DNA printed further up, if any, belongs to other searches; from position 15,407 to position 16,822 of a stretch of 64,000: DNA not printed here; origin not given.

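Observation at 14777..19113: Five-gene minus-strand module: baeRF-like, Usp, then tightly coupled TerB / CBS site-2 protease / patatin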

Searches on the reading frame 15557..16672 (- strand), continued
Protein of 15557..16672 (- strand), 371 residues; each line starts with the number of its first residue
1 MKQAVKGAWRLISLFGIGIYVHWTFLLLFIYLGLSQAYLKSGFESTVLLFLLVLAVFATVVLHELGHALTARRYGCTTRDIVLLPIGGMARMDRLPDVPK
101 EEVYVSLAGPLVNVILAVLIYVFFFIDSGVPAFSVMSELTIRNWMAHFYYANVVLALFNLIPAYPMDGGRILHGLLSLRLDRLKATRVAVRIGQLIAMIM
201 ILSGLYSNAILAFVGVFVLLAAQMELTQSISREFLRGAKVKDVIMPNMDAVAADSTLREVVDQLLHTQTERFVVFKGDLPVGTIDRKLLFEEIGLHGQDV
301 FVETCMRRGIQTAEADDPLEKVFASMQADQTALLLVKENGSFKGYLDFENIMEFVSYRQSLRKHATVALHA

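Call 15: find_encoding_contigs(protein=P0066, flank=7000, max_places=2)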
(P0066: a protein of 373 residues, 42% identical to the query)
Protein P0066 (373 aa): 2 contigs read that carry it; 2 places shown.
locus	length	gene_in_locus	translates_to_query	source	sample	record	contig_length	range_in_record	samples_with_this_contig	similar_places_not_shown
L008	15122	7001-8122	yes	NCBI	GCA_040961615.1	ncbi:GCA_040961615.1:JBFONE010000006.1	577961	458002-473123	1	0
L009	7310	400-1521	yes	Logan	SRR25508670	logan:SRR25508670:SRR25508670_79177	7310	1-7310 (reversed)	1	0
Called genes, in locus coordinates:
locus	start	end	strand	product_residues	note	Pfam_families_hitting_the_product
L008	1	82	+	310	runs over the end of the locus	PF00582:Usp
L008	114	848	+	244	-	PF02535:Zip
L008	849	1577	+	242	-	PF02535:Zip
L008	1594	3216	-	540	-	PF00115:COX1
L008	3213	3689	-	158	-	PF13473:Cupredoxin_1, PF00116:COX2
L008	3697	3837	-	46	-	-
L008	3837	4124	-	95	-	PF00571:CBS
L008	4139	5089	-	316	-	PF00582:Usp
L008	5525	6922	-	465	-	PF00753:Lactamase_B, PF12706:Lactamase_B_2, PF10996:Beta-Casp, PF07521:RMMBL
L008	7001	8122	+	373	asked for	PF02163:Peptidase_M50, PF00571:CBS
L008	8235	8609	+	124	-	-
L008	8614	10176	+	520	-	PF00578:AhpC-TSA, PF08534:Redoxin, PF00085:Thioredoxin (faint), PF13098:Thioredoxin_2 (weak), PF13905:Thioredoxin_8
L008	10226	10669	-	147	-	PF07681:DoxX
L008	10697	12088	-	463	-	PF00324:AA_permease, PF13520:AA_permease_2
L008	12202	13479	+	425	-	PF01266:DAO (faint), PF01494:FAD_binding_3 (faint), PF07992:Pyr_redox_2, PF13450:NAD_binding_8 (faint), PF00070:Pyr_redox, PF22366:NDH2_C (weak)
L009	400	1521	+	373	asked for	PF02163:Peptidase_M50, PF00571:CBS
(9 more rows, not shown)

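Call 21: find_related_loci(query=A1, collection=genome_contigs, flank=8000)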
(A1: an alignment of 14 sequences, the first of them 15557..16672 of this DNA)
Query A1 (371 aa) in genome_contigs; peptide patterns used: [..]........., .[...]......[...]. (x = any residue, [..] = any of these).
600 stretches matched a pattern (row limit reached: there are more); 555 encode a relative of the query (tblastn E <= 1e-3); the best 80 are kept; 80 distinct loci.
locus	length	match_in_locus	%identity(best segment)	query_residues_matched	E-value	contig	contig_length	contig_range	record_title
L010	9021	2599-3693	52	4-368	7e-129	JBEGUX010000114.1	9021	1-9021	MAG: Bacteroidota bacterium isolate riogrande_2019_sw_WHONDRS-S19S_0066_B_bin.105 scaffold_930370, whole genome shotgun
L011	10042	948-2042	45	1-364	5e-110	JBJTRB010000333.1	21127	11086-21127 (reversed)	MAG: Bacteroidota bacterium isolate samp_4448_metabat2_41 samp_4448_2219288, whole genome shotgun sequence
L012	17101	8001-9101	41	3-367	2e-87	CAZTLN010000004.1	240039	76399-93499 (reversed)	MAG TPA_asm: uncultured Flavobacterium sp. isolate SRP249901_co1_21 genome assembly, contig: NODE_6_length_240039_cov_27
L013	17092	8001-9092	39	5-366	1e-85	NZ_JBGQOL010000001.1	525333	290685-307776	Flavobacterium sp. W21_SRS_FM7 NODE_1_length_525333_cov_168.835486, whole genome shotgun sequence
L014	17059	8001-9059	40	3-355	2e-82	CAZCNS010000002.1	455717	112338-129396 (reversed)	MAG TPA_asm: uncultured Chryseobacterium sp. isolate SRP319275_co3_67 genome assembly, contig: NODE_11_length_455717_cov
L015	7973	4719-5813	40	5-367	2e-81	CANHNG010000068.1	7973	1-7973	MAG: Flavobacteriaceae bacterium isolate RE-20apr16-319 genome assembly, contig: RE-20APR16-C15569, whole genome shotgun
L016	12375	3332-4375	40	16-363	4e-81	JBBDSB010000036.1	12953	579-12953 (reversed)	MAG: Cyclobacteriaceae bacterium isolate LejiaC_41_44 Lejia_C_11180_length_12953_cov_28, whole genome shotgun sequence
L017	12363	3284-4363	38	4-363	3e-81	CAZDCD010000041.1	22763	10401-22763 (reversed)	MAG TPA_asm: uncultured Bacteroidales bacterium isolate binchicken_co129_272 genome assembly, contig: NODE_6298_length_2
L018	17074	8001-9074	40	5-362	7e-80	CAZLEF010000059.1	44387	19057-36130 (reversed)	MAG TPA_asm: uncultured Lewinella sp. isolate SRP329715_co2_34 genome assembly, contig: NODE_1737_length_44387_cov_9.240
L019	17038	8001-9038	36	16-361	2e-79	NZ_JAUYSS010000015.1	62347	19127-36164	MAG: Daejeonella sp. isolate C8_concoct.bin.119 C8_k141_98557, whole genome shotgun sequence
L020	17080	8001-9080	38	2-360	5e-79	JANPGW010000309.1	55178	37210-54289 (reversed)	MAG: Saprospiraceae bacterium isolate VAR_69_metabat_271 VAR_69_k141_3748124, whole genome shotgun sequence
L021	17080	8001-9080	39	1-362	1e-78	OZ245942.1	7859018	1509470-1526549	MAG: Cyclobacteriaceae bacterium isolate d64f6be0-ca85-411b-9194-a2fe2d2d5358 genome assembly, chromosome: 1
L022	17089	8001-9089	38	5-366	3e-78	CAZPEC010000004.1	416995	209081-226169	MAG TPA_asm: uncultured Akkermansia sp. isolate SRP290908_co2_203 genome assembly, contig: NODE_11_length_416995_cov_16.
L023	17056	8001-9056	39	4-355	5e-78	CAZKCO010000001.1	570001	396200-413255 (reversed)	MAG TPA_asm: uncultured Roseivirgaceae bacterium isolate SRP063590_co1_48 genome assembly, contig: NODE_2_length_570001_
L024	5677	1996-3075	42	5-360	2e-77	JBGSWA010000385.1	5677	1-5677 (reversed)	MAG: Gillisia sp. isolate JTS-AC47 k141_440238, whole genome shotgun sequence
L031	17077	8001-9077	42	3-359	2e-84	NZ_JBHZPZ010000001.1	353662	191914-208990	Flavobacterium xylosi strain LS2P90 L20_1, whole genome shotgun sequence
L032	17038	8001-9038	42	16-361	7e-75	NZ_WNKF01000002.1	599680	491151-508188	Cyclobacterium roseum strain SYSU L10180 NODE_2_length_599680_cov_58.487_ID_7917, whole genome shotgun sequence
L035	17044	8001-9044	41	16-363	2e-74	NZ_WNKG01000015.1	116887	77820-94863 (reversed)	Cyclobacterium salsum strain SYSU L10167 NODE_15_length_116887_cov_133.377_ID_8463, whole genome shotgun sequence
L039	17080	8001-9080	35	5-365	3e-74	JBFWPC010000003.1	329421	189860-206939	MAG: Cyclobacteriaceae bacterium isolate CA_2019_TPBF_150 NODE_288_length_329421_cov_10.552783_TPBF, whole genome shotgu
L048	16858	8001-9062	36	10-364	7e-72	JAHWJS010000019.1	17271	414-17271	MAG: Armatimonadota bacterium isolate 0711_bin3 NODE_326_length_17271_cov_9.343343, whole genome shotgun sequence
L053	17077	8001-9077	36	5-361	7e-71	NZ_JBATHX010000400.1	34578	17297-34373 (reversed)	MAG: Algibacter sp. isolate MFD10241_ilm_asm_bin31 k127_168266, whole genome shotgun sequence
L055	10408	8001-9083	38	5-365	2e-70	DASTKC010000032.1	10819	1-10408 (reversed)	MAG TPA_asm: Candidatus Eisenbacteria bacterium isolate SMAG_U1922 k141_1679624, whole genome shotgun sequence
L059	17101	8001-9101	35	2-369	4e-70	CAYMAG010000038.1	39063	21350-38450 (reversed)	MAG TPA_asm: uncultured Vicinamibacteraceae bacterium isolate SRP344714_co2_321 genome assembly, contig: NODE_2459_lengt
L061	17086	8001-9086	37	3-361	6e-70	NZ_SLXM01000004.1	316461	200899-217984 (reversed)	Tenacibaculum skagerrakense strain DSM 14836 Ga0310473_104, whole genome shotgun sequence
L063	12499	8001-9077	36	5-361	1e-69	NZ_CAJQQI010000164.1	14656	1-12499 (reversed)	MAG: uncultured Algibacter sp. isolate 3_20180508_Bin_20180508_Bin_87_sub_1, whole genome shotgun sequence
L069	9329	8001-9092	33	5-371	1e-68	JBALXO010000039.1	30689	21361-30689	MAG: Cocleimonas sp. isolate 9NakV-07 NODE_559_length_30689_cov_13.108670, whole genome shotgun sequence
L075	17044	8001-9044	37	16-361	4e-68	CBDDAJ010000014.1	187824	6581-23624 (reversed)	MAG: Wocania sp. isolate 20f18a8f-ff7d-4954-b473-401470c94e3c genome assembly, contig: contig_14, whole genome shotgun s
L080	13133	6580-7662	36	4-361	2e-67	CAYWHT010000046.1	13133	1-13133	MAG TPA_asm: uncultured Saprospiraceae bacterium isolate binchicken_co15_111 genome assembly, contig: NODE_3136_length_1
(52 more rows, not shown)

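Call 27: search_protein_families(library=pfam, proteins=[L075:5199-6434:-, L061:11442-12116:+, L031:9097-10251:+, L012:3-1868:+, L059:14686-15504:-, L069:3701-6415:+, L075:12185-13066:+, L063:9083-10168:+, L006:5678-6670:+, L039:4235-5296:-], max_evalue=0.001)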
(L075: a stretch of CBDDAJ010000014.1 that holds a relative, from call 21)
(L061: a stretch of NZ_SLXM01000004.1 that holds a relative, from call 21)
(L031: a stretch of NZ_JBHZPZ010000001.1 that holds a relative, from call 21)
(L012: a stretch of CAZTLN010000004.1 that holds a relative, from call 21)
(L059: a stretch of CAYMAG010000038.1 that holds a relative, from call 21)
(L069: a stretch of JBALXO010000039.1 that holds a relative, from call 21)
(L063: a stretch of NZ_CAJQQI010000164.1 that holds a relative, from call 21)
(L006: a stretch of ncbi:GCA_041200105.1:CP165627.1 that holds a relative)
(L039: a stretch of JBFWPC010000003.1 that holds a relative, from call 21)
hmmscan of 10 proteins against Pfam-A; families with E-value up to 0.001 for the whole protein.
L075:5199-6434:- (411 aa): 8 families
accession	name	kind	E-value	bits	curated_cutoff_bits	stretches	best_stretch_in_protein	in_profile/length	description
PF02518.31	HATPase_c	-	4.3e-27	95.2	26.4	1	301-407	2-108/111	Histidine kinase-, DNA gyrase B-, and HSP90-like ATPase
PF00989.32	PAS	-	6.1e-15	55.7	22.6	1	8-98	4-91/113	PAS fold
PF13426.13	PAS_9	-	1e-14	55.1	27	1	16-120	2-103/103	PAS domain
PF00512.31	HisKA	-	5.9e-14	52.3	26.9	1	188-255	2-66/66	His Kinase A (phospho-acceptor) domain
PF13188.13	PAS_8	-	2.2e-06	27.8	21.8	1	7-56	3-49/65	PAS domain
PF08448.16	PAS_4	-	2.4e-06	28.2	23.1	1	11-78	1-68/110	PAS fold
PF13589.12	HATPase_c_3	-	6.9e-05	23.3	25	1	308-363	6-60/137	Histidine kinase-, DNA gyrase B-, and HSP90-like ATPase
PF24820.1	Diguanyl_cycl_sensor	-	0.00017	21.9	28.1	1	10-112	1-105/109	Diguanylate cyclase-like sensor domain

L061:11442-12116:+ (224 aa): 3 families
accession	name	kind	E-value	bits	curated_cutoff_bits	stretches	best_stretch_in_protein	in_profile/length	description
PF00005.33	ABC_tran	-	4.4e-32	112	25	1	23-172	1-136/137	ABC transporter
PF02463.25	SMC_N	-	7.2e-07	29.3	40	1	34-218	25-212/220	RecF/RecN/SMC N terminal domain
PF13304.12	AAA_21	-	0.00022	21.8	27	0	36-56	2-22/304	AAA domain, putative AbiEii toxin, Type IV TA system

L031:9097-10251:+ (384 aa): 4 families
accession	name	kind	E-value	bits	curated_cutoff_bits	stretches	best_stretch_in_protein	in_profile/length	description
PF13091.12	PLDc_2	-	3.2e-41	140.7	27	2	210-336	2-131/132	PLD-like domain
PF00614.28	PLDc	-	3.3e-12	46.3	21.9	1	110-136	2-28/28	Phospholipase D Active site motif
PF13090.12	PP_kinase_C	-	4e-06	26.9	25.8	0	24-78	13-67/172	Polyphosphate kinase C-terminal domain 2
PF11495.14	Regulator_TrmB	-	3.7e-05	23.5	22.2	0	200-259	6-64/233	Archaeal transcriptional regulator TrmB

L012:3-1868:+ (621 aa): 3 families
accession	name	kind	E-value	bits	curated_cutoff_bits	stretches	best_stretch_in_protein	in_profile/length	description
PF02896.24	PEP-utilizers_C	-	1.1e-56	192.6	22.8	1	315-605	29-283/293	PEP-utilising enzyme, PEP-binding domain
PF01326.24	PPDK_N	-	2.5e-49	168.8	27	1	1-167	167-321/328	Pyruvate phosphate dikinase, AMP/ATP-binding domain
PF00391.29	PEP-utilizers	-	5.1e-25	87.3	23.1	1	210-279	3-72/72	PEP-utilising enzyme, mobile domain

L059:14686-15504:- (272 aa): 4 families
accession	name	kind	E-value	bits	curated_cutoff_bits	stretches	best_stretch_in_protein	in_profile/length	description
PF13561.12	adh_short_C2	-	1.1e-65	221.9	27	1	41-271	6-235/236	Enoyl-(Acyl carrier protein) reductase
PF00106.31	adh_short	-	5.2e-59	199.5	26.6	1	32-225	1-193/195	short chain dehydrogenase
PF08659.16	KR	-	5.5e-22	79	22.6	1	34-192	3-160/180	KR domain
PF23441.1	SDR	-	6.6e-06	26.1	27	1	167-271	148-255/258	SDR-like rossmann domain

L069:3701-6415:+ (904 aa): 6 families
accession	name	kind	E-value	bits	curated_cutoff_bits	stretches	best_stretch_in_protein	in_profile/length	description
PF00122.25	E1-E2_ATPase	-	1.7e-49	168.2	28.1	1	110-303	2-181/181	E1-E2 ATPase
PF00689.26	Cation_ATPase_C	-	6.6e-47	160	27.3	1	717-889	2-175/175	Cation transporting ATPase, C-terminus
PF00690.31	Cation_ATPase_N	-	4.7e-20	71.5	20.4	1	3-69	1-68/69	Cation transporter/ATPase, N-terminus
PF13246.12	Cation_ATPase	-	8.8e-20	71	21.7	1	384-473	2-90/91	Cation transport ATPase (P-type)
PF00702.32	Hydrolase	-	5.3e-17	63.3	26.4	1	320-645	2-191/191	haloacid dehalogenase-like hydrolase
PF08282.18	Hydrolase_3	-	1.8e-06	28.3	20.9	1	619-671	197-248/255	haloacid dehalogenase-like hydrolase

L075:12185-13066:+ (293 aa): 2 families
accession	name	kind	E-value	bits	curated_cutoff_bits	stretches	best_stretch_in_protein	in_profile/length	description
PF01556.23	DnaJ_C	-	3e-43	147.9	26.6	1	131-275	2-152/152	DnaJ C terminal domain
PF00226.36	DnaJ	-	6e-28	97.2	27.8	1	5-67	1-63/63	DnaJ domain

L063:9083-10168:+ (361 aa): 2 families
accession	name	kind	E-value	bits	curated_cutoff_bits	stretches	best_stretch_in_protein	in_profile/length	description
PF16576.10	HlyD_D23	-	1.6e-16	60.6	30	1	37-298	9-212/214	Barrel-sandwich domain of CusB or HlyD membrane-fusion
PF13437.12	HlyD_3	-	2.1e-13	51.4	22.2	1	196-296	1-105/106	HlyD family secretion protein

L006:5678-6670:+ (330 aa): 4 families
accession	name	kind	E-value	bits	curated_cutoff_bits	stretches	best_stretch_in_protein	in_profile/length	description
PF02826.25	2-Hacid_dh_C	-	1.7e-51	174.6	25.1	1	109-297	1-178/178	D-isomer specific 2-hydroxyacid dehydrogenase, NAD binding domain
PF00389.36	2-Hacid_dh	-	2.8e-25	89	24.6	1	13-327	12-132/134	D-isomer specific 2-hydroxyacid dehydrogenase, catalytic domain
PF03446.21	NAD_binding_2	-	3.7e-06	27.5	21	1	145-256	1-116/161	NAD binding domain of 6-phosphogluconate dehydrogenase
PF07991.19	KARI_N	-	7.7e-06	26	20.6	1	141-239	2-100/165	Acetohydroxy acid isomeroreductase, NADPH-binding domain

L039:4235-5296:- (353 aa): 4 families
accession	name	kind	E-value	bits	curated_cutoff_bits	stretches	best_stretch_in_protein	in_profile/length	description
PF00072.30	Response_reg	-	6.1e-28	97.7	30.2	1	4-116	1-111/111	Response regulator receiver domain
PF00027.35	cNMP_binding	-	6e-22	77.9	27.5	1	158-243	2-87/89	Cyclic nucleotide-binding domain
PF13545.12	HTH_Crp_2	-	5.9e-15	55.4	27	1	277-344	1-69/70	Crp-like helix-turn-helix domain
PF00325.26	Crp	-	3.2e-06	27.2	21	1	297-327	2-32/32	Bacterial regulatory proteins, crp family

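Call 28: search_protein_families(library=pfam, proteins=[L075:7333-7947:+, L063:10168-11430:+, L053:13307-13603:+, L063:7010-7306:+, L032:9290-10591:+, L035:12660-14081:-, L048:12757-14289:+, L075:4141-5199:-, L075:2806-3192:-, L022:6604-7587:+], max_evalue=0.001)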
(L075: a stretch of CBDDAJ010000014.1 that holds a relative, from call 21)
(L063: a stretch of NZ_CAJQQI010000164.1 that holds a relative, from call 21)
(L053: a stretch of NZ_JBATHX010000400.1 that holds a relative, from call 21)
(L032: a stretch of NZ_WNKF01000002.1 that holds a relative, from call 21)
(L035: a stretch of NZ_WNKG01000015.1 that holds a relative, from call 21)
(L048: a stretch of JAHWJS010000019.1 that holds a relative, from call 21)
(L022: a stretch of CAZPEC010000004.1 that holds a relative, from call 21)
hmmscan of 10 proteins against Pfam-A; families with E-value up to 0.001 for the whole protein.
L075:7333-7947:+ (204 aa): 1 family
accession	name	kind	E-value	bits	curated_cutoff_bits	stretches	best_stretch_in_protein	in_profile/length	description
PF14903.11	WG_beta_rep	-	1.1e-13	51.4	25.6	1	92-121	1-30/35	WG containing repeat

L063:10168-11430:+ (420 aa): 2 families
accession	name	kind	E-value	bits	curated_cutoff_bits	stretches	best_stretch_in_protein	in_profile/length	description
PF02687.27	FtsX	-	1.9e-21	76.8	25.5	1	290-413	2-120/120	FtsX-like permease C-terminal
PF12704.14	MacB_PCD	-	1.9e-12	48.3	27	1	23-260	2-205/207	MacB-like periplasmic core domain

L053:13307-13603:+ (98 aa): 1 family
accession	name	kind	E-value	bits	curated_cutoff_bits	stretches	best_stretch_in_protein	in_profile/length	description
PF13591.12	MerR_2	-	5.8e-25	87.3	29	1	7-90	1-84/84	MerR HTH family regulatory protein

L063:7010-7306:+ (98 aa): 10 families
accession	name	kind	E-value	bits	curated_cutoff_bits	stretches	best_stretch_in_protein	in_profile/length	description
PF00085.26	Thioredoxin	-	2.7e-32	111.3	23.5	1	2-96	7-102/103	Thioredoxin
PF13098.12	Thioredoxin_2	-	1.6e-10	41.7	27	1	11-92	4-101/104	Thioredoxin-like domain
PF13905.12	Thioredoxin_8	-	5.7e-10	39.8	27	1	14-56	3-47/94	Thioredoxin-like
PF00578.27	AhpC-TSA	-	9.2e-08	32.5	26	1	12-89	25-104/124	AhpC/TSA family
PF13728.12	TraF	-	1.4e-06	28.7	23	1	11-79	128-205/224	F plasmid transfer operon protein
PF13899.12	Thioredoxin_7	-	1.1e-05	25.9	27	1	11-73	16-81/83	Thioredoxin-like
PF01323.26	DSBA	-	1.1e-05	25.7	25.6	1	51-80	151-178/191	DSBA-like thioredoxin domain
PF05768.20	Glrx-like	-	1.2e-05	26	26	1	24-72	10-55/77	Glutaredoxin-like domain (DUF836)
PF14595.12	Thioredoxin_9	-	1.2e-05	25.7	25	1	9-78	39-109/129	Thioredoxin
PF13192.12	Thioredoxin_3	-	0.00017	22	24.8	1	24-95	10-75/76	Thioredoxin domain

L032:9290-10591:+ (433 aa): 3 families
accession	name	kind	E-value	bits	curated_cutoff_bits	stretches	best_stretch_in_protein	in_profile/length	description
PF13336.12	AcetylCoA_hyd_C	-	3.8e-60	202.7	23.7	1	269-419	1-152/154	Acetyl-CoA hydrolase/transferase C-terminal domain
PF02550.21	AcetylCoA_hydro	-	2.5e-29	103.2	24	1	8-177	10-191/198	Acetyl-CoA hydrolase/transferase N-terminal domain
PF00455.28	DeoRC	-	0.00073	20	31.8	0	194-237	8-51/160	DeoR C terminal sensor domain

L035:12660-14081:- (473 aa): 9 families
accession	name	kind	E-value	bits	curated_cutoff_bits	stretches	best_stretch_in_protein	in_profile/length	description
PF13450.12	NAD_binding_8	-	5.8e-11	43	21.9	1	10-63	1-52/68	NAD(P)-binding Rossmann-like domain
PF01593.30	Amino_oxidase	-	2.8e-10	40.5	19.8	1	17-458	3-430/443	Flavin containing amine oxidoreductase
PF12831.13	FAD_oxidored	-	6.9e-08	32.6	27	1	7-50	1-43/416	FAD dependent oxidoreductase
PF01266.30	DAO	-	3.9e-07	30.3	27.9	1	7-115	1-103/353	FAD dependent oxidoreductase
PF00890.30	FAD_binding_2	-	5.3e-07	29.6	20.4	1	7-42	1-36/414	FAD binding domain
PF01946.23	Thi4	-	1.1e-05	25.2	26.2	1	7-44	19-57/235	Thi4 family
PF07992.20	Pyr_redox_2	-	2.1e-05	24.5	26.1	1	6-48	1-44/291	Pyridine nucleotide-disulphide oxidoreductase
PF03486.20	HI0933_like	-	5.9e-05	23.1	50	1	7-41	2-36/244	HI0933-like protein Rossmann domain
PF01494.25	FAD_binding_3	-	0.00023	20.9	22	1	6-39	2-35/349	FAD binding domain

L048:12757-14289:+ (510 aa): 1 family
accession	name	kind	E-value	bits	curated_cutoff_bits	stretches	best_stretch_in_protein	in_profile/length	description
PF00361.26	Proton_antipo_M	-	1.6e-52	179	21.5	1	128-418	3-294/294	NADH:quinone oxidoreductase/Mrp antiporter, TM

L075:4141-5199:- (352 aa): 3 families
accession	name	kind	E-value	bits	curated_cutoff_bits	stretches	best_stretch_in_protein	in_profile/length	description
PF00072.30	Response_reg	-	6.2e-29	100.9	30.2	1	4-116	1-111/111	Response regulator receiver domain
PF00027.35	cNMP_binding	-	2.1e-16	60.1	27.5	1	163-248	3-88/89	Cyclic nucleotide-binding domain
PF13545.12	HTH_Crp_2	-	3.6e-13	49.7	27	1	284-351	4-70/70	Crp-like helix-turn-helix domain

L075:2806-3192:- (128 aa): 0 families

L022:6604-7587:+ (327 aa): 5 families
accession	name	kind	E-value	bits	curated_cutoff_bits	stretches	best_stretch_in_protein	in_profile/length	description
PF02826.25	2-Hacid_dh_C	-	1.7e-55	187.6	25.1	1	108-295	1-178/178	D-isomer specific 2-hydroxyacid dehydrogenase, NAD binding domain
PF00389.36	2-Hacid_dh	-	2.7e-29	102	24.6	1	9-322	8-129/134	D-isomer specific 2-hydroxyacid dehydrogenase, catalytic domain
PF07991.19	KARI_N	-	0.0001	22.4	20.6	1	141-228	3-92/165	Acetohydroxy acid isomeroreductase, NADPH-binding domain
PF03446.21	NAD_binding_2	-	0.00018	22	21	1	144-247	1-109/161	NAD binding domain of 6-phosphogluconate dehydrogenase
PF03807.23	F420_oxidored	-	0.00054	21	21.6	0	144-229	1-90/94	NADP oxidoreductase coenzyme F420-dependent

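Call 35: search_solved_structures(query=window:15557-16672:-, max_evalue=0.01)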
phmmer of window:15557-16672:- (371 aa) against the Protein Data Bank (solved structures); distinct sequences matched with E-value up to 0.01: 4.
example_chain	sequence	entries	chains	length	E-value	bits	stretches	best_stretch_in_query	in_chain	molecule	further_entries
3b4r_A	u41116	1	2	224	6.4e-37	130.9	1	10-228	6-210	Putative zinc metalloprotease MJ0392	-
8vjl_A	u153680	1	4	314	1.1e-10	44.7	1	30-202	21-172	Stage IV sporulation protein FB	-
8vjm_A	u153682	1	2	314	2.9e-10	43.3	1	30-202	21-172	Stage IV sporulation protein FB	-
2ef7_A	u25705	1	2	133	0.0093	18.6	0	240-353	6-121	Hypothetical protein ST2348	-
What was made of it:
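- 15557..16672 (-): CBS-type site-2 protease (peptidase M50 with C-terminal CBS), 371 aa, predicted active. MjS2P 3b4r E 6.4e-37 and SpoIVFB E 1.1e-10 (call 35).
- On CBS-type site-2 protease (peptidase M50): A CBS-pair protein, 2ef7, aligns to residues 240-353 weakly (E 0.0093, call 35).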
